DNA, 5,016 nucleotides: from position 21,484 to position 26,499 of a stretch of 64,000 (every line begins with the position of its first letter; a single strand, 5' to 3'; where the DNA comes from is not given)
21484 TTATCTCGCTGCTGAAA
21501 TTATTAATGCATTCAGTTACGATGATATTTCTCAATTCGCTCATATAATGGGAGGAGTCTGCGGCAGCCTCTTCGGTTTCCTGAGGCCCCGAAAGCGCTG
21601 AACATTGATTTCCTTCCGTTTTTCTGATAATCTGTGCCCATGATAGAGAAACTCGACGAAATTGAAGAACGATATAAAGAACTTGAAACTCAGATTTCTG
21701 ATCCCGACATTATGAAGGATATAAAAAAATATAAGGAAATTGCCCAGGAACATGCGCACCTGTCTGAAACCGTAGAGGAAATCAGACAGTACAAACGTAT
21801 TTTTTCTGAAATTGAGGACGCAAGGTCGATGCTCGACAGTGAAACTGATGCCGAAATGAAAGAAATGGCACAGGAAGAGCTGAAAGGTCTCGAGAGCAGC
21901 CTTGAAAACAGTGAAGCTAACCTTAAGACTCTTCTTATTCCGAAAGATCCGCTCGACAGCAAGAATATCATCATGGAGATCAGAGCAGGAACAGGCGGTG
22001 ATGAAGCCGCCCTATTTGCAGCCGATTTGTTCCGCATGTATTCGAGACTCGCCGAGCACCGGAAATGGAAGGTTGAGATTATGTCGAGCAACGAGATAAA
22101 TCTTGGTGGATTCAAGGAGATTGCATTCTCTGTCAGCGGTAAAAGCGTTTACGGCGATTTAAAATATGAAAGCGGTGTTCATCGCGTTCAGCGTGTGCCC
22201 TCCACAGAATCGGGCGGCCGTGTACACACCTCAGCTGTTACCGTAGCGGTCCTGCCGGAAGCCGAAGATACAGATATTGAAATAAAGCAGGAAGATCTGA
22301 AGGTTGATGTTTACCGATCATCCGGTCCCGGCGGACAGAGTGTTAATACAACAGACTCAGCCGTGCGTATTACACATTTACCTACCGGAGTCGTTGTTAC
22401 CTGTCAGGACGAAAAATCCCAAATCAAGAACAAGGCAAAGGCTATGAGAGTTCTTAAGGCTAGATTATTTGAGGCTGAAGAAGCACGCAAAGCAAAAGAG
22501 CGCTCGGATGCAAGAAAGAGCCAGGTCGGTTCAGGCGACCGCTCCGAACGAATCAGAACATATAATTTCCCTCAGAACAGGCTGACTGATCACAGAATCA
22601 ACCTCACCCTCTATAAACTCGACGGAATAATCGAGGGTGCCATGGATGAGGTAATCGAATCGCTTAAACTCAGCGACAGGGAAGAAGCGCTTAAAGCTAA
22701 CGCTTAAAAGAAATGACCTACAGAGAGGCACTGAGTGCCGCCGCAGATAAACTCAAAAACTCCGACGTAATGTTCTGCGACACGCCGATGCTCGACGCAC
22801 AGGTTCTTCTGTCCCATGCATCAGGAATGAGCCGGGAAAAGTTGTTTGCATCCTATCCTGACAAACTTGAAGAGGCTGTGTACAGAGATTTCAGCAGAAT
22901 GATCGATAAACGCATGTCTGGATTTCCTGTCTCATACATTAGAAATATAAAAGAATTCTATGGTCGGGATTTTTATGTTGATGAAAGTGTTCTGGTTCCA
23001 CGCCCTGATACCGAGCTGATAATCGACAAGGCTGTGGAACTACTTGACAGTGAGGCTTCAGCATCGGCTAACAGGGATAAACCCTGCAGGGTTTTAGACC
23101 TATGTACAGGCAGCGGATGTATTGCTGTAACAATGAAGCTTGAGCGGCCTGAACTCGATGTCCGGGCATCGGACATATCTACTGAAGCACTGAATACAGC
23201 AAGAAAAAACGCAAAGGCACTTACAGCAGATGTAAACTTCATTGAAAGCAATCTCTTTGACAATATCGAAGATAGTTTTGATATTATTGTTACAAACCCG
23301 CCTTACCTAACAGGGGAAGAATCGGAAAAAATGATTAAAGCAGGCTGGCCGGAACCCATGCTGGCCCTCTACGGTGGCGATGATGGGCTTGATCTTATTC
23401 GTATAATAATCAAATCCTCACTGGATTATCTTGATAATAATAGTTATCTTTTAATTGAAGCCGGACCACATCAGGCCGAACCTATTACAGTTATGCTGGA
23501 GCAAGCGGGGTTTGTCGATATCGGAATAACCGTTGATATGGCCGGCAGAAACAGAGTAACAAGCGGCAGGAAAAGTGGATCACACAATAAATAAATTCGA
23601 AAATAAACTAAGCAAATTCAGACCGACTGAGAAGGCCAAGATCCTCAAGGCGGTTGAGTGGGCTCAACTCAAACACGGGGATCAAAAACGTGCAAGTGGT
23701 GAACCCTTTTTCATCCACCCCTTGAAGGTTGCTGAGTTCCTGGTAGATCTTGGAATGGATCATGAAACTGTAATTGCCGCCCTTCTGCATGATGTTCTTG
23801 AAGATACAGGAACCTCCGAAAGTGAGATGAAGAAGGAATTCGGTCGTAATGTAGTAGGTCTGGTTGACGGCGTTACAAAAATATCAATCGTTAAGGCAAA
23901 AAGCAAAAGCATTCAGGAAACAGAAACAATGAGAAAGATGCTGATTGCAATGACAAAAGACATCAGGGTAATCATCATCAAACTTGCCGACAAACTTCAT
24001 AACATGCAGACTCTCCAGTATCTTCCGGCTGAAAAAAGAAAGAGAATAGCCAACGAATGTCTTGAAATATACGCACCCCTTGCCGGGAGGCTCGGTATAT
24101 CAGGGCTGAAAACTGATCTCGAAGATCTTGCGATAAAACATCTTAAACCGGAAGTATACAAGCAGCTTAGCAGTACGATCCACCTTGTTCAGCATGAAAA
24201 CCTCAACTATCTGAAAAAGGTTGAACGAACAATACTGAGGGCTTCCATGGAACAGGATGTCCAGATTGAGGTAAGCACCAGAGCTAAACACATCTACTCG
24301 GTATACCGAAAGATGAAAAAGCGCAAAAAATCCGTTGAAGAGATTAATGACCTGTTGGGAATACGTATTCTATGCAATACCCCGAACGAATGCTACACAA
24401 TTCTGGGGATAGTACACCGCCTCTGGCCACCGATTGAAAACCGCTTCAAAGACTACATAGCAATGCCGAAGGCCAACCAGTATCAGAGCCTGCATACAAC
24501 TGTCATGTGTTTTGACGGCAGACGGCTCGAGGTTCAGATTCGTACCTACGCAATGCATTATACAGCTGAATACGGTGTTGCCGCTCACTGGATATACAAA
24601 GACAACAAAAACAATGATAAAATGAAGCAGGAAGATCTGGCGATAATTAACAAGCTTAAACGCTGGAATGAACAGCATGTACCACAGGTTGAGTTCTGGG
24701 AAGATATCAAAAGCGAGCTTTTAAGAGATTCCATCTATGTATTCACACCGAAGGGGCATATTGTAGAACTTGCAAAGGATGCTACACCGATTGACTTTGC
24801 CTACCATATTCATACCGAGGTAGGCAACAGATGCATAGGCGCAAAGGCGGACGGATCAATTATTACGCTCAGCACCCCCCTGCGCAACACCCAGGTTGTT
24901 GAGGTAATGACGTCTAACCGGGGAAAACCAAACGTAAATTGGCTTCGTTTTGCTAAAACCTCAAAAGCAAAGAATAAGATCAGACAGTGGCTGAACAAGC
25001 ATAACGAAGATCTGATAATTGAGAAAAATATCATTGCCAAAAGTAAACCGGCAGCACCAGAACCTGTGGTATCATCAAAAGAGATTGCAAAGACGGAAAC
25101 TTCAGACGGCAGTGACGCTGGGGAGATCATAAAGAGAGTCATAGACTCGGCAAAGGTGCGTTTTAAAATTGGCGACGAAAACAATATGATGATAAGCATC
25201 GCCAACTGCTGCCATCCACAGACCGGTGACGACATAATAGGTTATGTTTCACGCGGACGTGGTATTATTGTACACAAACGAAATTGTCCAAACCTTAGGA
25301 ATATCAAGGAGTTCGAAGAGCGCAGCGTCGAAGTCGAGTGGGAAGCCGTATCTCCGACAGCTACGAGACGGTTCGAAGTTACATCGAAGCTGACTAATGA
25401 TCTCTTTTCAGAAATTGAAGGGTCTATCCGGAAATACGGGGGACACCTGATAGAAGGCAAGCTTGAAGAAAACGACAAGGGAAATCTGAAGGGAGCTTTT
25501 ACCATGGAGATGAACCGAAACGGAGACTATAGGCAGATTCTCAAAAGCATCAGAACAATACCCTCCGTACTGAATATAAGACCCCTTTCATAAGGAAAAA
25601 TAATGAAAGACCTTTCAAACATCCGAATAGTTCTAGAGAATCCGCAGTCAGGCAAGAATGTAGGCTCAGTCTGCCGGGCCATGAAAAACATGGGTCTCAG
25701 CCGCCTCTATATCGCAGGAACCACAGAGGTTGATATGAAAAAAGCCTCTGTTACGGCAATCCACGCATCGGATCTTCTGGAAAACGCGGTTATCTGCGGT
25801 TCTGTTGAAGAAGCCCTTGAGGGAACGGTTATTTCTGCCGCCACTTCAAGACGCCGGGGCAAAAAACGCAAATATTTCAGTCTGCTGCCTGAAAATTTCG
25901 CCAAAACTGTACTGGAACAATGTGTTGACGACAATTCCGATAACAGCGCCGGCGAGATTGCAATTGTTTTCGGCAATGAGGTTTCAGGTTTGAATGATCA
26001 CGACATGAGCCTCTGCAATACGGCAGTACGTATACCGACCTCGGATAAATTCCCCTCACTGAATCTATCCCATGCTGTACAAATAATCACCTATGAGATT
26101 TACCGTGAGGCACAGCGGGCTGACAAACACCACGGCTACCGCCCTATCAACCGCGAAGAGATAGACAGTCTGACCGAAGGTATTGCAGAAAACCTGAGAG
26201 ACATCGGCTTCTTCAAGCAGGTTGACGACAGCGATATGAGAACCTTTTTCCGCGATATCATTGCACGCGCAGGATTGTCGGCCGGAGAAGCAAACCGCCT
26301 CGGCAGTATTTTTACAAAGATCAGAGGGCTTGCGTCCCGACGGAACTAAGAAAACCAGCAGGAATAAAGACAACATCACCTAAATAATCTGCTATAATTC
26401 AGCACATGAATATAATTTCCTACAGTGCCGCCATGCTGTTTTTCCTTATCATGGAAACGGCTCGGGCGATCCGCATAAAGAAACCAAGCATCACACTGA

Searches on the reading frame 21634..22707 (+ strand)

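Call 59: search_protein_families(library=pfam, proteins=[window:21634-22707:+], max_evalue=0.00001)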
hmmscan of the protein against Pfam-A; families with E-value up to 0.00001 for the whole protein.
window:21634-22707:+ (357 aa): 2 families
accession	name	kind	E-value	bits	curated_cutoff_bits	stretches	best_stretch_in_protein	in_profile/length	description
PF03462.23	PCRF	-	1.8e-77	260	24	1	10-204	1-194/194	PCRF domain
PF00472.26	RF-1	-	3.4e-44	150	35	1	212-321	2-116/116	RF-1 domain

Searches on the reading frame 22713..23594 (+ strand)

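Call 59: search_protein_families(library=pfam, proteins=[window:22713-23594:+], max_evalue=0.00001)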
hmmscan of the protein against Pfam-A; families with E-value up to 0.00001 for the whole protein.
window:22713-23594:+ (293 aa): 5 families
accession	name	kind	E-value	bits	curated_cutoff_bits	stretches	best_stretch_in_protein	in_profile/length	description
PF05175.20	MTS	-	3.5e-18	66.3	23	1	105-208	17-118/170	Methyltransferase small domain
PF17827.6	PrmC_N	-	2.1e-13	51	23.4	1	5-76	1-69/71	PrmC N-terminal domain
PF13847.12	Methyltransf_31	-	3.4e-09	37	27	1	122-198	2-84/145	Methyltransferase domain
PF13649.12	Methyltransf_25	-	6.4e-08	33.6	27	1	127-207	1-85/97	Methyltransferase domain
PF01170.24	UPF0020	-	9.7e-07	29.1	22.3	1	142-209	71-142/197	RMKL-like, methyltransferase domain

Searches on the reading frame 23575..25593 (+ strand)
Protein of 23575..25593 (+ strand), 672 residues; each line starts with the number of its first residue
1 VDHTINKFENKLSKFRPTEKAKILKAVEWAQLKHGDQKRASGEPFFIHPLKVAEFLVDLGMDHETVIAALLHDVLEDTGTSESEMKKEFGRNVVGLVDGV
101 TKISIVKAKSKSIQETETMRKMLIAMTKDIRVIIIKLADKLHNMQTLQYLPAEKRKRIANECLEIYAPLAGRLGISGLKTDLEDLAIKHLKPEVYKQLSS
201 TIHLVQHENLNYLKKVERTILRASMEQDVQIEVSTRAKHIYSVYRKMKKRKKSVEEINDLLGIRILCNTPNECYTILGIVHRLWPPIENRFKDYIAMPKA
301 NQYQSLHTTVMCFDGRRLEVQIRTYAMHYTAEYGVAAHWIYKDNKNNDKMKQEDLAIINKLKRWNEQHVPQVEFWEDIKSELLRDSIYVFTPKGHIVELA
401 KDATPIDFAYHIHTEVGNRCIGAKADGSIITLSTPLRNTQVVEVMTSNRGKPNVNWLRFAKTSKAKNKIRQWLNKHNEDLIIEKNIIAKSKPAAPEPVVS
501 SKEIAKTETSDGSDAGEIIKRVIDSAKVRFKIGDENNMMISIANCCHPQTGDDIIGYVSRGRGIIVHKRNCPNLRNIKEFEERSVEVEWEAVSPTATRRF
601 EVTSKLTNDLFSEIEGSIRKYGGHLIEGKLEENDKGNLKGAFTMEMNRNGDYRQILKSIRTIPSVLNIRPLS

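Call 59: search_protein_families(library=pfam, proteins=[window:23575-25593:+], max_evalue=0.00001)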
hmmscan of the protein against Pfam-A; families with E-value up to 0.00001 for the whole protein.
window:23575-25593:+ (672 aa): 4 families
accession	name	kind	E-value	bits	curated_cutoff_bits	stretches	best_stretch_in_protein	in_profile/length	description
PF13328.12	HD_4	-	4e-49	166.8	27.2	1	26-175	1-155/156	HD domain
PF04607.23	RelA_SpoT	-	8.2e-42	142.5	27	1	235-345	1-112/113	Region found in RelA / SpoT proteins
PF02824.27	TGS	-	4e-19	68.8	22.2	1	387-446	1-60/60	TGS domain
PF01966.28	HD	-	4.1e-11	43.6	22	1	46-144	2-116/116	HD domain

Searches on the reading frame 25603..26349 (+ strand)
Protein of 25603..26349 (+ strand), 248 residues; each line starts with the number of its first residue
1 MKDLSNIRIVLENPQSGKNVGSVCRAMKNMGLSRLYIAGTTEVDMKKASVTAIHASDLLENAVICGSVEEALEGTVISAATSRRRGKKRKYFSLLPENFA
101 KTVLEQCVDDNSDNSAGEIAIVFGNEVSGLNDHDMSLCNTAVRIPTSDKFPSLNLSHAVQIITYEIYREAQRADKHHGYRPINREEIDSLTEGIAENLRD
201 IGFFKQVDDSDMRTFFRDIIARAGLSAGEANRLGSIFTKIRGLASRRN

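Call 59: search_protein_families(library=pfam, proteins=[window:25603-26349:+], max_evalue=0.00001)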
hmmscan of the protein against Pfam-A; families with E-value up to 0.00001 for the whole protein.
window:25603-26349:+ (248 aa): 1 family
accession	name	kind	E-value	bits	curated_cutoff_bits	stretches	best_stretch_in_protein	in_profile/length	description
PF00588.24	SpoU_methylase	-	1.7e-25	90.2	29.7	1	7-164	2-142/142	SpoU rRNA Methylase family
